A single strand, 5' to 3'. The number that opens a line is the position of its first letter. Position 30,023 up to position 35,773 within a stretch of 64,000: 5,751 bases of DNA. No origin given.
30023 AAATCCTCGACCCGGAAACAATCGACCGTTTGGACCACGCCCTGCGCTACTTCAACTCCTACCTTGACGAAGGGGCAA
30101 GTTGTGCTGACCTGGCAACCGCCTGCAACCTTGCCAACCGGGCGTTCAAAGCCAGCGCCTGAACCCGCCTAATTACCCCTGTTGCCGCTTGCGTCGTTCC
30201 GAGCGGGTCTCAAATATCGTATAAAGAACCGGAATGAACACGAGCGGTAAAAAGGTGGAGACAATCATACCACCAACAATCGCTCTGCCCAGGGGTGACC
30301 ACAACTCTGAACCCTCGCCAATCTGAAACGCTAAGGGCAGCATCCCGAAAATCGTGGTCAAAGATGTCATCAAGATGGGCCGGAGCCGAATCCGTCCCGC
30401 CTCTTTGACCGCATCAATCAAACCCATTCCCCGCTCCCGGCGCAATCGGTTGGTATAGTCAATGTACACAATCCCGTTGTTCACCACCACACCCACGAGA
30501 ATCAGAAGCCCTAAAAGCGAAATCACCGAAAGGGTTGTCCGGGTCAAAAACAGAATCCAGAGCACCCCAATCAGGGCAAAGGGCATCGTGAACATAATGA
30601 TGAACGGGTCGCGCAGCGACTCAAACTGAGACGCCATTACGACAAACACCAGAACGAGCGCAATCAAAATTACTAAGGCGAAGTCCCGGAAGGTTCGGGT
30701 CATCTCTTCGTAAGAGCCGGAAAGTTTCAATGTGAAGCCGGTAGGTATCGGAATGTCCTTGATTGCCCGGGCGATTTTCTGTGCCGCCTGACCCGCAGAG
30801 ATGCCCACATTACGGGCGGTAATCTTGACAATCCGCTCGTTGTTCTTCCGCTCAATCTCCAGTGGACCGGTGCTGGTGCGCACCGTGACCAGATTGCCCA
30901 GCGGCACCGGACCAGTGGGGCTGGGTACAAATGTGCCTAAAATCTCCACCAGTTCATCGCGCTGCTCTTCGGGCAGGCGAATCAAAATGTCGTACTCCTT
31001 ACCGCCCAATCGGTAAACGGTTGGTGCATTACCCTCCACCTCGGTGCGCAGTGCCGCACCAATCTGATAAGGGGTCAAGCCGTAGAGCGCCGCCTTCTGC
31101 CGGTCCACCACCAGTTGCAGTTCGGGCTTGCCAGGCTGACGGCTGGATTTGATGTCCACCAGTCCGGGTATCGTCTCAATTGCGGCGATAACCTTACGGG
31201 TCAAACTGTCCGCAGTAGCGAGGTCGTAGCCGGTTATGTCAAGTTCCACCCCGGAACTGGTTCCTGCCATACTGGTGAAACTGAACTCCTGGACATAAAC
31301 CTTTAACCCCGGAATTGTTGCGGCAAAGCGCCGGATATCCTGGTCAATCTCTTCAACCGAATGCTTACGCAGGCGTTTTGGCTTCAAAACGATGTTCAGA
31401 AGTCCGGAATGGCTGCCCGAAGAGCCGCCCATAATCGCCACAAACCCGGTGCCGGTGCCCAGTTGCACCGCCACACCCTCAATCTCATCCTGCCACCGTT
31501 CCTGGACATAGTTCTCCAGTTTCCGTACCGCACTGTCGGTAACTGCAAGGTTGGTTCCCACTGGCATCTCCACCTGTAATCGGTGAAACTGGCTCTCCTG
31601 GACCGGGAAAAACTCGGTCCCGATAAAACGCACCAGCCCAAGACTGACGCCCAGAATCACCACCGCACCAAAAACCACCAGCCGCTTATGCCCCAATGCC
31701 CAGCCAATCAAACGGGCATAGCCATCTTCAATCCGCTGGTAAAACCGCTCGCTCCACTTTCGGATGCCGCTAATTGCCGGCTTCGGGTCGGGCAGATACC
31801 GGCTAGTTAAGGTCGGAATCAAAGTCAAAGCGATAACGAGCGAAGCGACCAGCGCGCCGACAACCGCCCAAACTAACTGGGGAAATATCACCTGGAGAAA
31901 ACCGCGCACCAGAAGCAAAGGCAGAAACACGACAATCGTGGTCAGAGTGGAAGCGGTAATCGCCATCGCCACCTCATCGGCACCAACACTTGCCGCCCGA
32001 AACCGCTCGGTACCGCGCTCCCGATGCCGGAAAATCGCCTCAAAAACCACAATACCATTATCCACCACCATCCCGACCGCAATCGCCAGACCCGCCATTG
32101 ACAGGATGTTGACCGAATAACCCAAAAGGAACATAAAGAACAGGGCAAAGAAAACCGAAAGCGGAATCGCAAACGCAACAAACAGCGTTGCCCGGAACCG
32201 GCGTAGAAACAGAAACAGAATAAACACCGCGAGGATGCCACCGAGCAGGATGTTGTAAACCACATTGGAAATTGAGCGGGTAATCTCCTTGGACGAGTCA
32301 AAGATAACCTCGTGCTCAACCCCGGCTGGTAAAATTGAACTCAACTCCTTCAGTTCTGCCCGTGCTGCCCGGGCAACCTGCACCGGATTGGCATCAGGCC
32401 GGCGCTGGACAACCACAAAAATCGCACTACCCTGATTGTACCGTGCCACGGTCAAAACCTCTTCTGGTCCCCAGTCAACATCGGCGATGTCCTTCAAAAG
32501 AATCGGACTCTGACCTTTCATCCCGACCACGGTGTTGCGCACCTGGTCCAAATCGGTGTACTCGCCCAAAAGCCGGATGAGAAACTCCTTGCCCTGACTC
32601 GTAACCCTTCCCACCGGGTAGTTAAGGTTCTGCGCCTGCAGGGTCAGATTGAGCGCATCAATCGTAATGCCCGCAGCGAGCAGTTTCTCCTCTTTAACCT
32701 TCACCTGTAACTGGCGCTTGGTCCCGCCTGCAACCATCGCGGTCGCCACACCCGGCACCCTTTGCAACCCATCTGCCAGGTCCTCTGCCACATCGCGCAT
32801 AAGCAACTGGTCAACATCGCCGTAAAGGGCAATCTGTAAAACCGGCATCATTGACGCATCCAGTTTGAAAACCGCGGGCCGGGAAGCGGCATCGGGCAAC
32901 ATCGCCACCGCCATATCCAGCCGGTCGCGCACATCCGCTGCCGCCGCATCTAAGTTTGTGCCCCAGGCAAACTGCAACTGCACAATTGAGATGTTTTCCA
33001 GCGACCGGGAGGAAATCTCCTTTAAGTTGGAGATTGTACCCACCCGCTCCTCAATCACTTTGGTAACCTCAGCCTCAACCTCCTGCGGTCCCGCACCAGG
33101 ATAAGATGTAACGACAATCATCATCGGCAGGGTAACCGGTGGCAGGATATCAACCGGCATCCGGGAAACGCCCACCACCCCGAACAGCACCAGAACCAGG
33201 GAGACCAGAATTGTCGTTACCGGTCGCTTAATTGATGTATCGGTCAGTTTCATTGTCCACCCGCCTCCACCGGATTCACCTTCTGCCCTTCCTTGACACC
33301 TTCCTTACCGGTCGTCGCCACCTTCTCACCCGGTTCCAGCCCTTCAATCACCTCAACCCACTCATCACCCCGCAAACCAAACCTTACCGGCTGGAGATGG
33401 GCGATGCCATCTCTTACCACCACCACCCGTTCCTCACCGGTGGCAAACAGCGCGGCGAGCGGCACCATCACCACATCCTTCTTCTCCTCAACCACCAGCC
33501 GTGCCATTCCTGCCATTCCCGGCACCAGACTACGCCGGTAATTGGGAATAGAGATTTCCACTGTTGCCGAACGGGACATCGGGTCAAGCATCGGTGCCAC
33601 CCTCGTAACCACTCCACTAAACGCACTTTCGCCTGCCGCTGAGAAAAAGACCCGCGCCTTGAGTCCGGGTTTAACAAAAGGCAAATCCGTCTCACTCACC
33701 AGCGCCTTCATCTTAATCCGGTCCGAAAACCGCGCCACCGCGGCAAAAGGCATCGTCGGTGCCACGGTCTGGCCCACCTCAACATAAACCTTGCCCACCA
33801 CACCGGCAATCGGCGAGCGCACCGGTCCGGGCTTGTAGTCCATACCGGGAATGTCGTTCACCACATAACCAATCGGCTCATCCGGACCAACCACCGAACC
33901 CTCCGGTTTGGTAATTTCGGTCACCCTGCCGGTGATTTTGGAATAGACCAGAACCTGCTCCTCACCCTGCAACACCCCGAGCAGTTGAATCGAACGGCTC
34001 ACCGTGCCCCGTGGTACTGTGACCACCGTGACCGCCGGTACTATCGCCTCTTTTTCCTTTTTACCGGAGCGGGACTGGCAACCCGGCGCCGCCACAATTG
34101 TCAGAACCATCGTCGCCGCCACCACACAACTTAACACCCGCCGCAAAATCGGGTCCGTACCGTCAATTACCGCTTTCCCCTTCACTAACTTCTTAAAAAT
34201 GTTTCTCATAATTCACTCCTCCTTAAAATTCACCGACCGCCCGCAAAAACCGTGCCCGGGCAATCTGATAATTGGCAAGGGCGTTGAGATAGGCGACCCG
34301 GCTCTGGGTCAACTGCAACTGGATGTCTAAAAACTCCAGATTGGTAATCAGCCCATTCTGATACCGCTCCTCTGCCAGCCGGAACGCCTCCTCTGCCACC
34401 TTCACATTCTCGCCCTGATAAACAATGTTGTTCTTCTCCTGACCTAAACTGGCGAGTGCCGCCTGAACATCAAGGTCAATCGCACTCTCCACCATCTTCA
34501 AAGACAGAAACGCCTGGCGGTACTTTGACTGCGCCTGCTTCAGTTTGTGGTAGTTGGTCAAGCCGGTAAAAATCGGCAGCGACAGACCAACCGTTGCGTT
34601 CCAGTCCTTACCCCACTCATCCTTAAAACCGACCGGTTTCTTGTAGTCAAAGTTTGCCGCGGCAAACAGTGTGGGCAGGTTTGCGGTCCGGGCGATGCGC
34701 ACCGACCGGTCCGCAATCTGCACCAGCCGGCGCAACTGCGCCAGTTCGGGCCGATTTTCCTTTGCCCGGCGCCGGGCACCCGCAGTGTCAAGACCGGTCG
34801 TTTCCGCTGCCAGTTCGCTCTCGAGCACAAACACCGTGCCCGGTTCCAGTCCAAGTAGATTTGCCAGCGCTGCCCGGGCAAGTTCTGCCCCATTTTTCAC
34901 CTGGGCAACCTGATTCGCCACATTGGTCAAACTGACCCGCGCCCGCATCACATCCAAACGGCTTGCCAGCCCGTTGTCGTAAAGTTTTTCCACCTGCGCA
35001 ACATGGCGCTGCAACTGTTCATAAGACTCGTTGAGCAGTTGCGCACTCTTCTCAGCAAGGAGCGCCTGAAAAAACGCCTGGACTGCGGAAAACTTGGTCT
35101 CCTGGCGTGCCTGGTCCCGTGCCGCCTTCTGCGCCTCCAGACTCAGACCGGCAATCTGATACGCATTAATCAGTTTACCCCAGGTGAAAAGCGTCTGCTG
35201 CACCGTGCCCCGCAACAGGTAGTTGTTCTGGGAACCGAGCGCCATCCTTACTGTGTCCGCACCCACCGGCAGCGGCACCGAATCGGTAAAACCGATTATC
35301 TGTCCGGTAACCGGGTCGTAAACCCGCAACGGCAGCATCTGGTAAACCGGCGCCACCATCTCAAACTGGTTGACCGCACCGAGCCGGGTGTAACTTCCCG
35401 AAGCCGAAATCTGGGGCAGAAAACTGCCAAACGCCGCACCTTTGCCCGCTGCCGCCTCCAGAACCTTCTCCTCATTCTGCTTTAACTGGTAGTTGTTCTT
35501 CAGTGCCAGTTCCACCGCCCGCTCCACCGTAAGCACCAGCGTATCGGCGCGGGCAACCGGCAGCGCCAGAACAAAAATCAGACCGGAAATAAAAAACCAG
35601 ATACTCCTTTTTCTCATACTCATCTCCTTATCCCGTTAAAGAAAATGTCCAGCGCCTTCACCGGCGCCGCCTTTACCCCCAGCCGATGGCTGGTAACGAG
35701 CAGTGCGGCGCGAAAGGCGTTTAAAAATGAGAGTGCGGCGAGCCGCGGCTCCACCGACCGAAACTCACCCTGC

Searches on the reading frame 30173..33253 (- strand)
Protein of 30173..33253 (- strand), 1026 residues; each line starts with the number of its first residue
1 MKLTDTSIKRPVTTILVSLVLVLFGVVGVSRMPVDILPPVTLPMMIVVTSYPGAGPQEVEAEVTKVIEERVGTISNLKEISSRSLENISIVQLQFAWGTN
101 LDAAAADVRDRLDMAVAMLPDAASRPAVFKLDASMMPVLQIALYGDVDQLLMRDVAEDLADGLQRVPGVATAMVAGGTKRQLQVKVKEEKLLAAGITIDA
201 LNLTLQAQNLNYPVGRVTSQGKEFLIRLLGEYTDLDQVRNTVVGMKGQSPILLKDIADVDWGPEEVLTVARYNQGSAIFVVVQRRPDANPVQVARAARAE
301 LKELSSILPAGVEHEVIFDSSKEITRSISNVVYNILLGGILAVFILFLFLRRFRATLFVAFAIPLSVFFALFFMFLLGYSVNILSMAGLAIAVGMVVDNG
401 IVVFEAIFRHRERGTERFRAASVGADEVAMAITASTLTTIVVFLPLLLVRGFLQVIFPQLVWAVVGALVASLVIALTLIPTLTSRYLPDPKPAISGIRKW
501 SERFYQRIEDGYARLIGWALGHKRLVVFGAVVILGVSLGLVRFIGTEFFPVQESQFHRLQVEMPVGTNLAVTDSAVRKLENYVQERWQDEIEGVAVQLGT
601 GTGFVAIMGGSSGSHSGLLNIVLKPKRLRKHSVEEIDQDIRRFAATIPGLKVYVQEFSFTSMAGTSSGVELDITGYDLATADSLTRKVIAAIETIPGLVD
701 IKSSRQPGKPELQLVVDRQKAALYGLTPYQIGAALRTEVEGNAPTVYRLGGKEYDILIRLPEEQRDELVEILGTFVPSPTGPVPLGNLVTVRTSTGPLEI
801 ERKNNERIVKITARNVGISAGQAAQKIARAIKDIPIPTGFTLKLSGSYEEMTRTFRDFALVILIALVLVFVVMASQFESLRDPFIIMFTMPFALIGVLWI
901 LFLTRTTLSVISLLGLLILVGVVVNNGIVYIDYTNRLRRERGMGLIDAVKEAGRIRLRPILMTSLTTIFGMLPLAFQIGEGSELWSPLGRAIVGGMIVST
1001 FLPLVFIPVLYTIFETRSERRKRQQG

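Call 64: search_protein_families(library=pfam, proteins=[window:30173-33253:-], max_evalue=0.0001)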
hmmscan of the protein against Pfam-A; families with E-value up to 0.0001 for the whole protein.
window:30173-33253:- (1026 aa): 2 families
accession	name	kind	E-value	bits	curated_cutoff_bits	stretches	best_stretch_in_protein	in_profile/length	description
PF00873.25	ACR_tran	-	5.6e-248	825.9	28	1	4-1014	2-1020/1021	AcrB/AcrD/AcrF family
PF03176.21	MMPL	-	7e-13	48.7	20.5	1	816-1023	99-314/333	MMPL family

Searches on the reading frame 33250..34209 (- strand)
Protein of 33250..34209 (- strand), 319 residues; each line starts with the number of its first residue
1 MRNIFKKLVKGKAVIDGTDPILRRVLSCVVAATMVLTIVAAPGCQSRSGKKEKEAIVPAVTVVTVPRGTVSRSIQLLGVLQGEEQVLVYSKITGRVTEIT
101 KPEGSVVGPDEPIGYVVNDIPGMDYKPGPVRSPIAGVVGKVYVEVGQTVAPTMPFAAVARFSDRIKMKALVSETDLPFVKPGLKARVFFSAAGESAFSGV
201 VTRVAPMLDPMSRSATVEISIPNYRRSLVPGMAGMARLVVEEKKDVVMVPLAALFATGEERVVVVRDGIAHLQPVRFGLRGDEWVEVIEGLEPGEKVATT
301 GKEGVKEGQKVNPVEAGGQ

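Call 64: search_protein_families(library=pfam, proteins=[window:33250-34209:-], max_evalue=0.0001)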
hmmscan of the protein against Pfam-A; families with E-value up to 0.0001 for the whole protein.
window:33250-34209:- (319 aa): 2 families
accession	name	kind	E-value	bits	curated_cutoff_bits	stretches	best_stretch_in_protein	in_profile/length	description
PF16576.10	HlyD_D23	-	2.2e-18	66.8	30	1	129-232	110-212/214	Barrel-sandwich domain of CusB or HlyD membrane-fusion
PF13437.12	HlyD_3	-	1.1e-16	61.9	22.2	1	130-231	2-106/106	HlyD family secretion protein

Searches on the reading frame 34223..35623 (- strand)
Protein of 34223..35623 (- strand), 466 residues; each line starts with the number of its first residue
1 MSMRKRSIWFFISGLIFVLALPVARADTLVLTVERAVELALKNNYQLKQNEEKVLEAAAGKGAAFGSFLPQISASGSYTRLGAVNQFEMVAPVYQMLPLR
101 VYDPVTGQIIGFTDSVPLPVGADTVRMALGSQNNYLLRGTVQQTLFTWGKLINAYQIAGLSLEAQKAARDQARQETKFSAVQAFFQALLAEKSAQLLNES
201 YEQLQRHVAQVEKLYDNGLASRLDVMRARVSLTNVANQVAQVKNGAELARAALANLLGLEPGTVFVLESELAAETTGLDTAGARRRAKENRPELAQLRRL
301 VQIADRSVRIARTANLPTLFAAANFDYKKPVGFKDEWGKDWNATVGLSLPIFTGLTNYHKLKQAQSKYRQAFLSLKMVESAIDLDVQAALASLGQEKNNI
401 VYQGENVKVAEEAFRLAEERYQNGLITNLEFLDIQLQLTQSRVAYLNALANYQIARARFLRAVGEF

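Call 64: search_protein_families(library=pfam, proteins=[window:34223-35623:-], max_evalue=0.0001)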
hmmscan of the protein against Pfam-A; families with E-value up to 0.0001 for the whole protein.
window:34223-35623:- (466 aa): 1 family
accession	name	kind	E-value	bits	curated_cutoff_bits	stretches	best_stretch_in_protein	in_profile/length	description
PF02321.23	OEP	-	5.3e-61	206.1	22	2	283-464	4-187/187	Outer membrane efflux protein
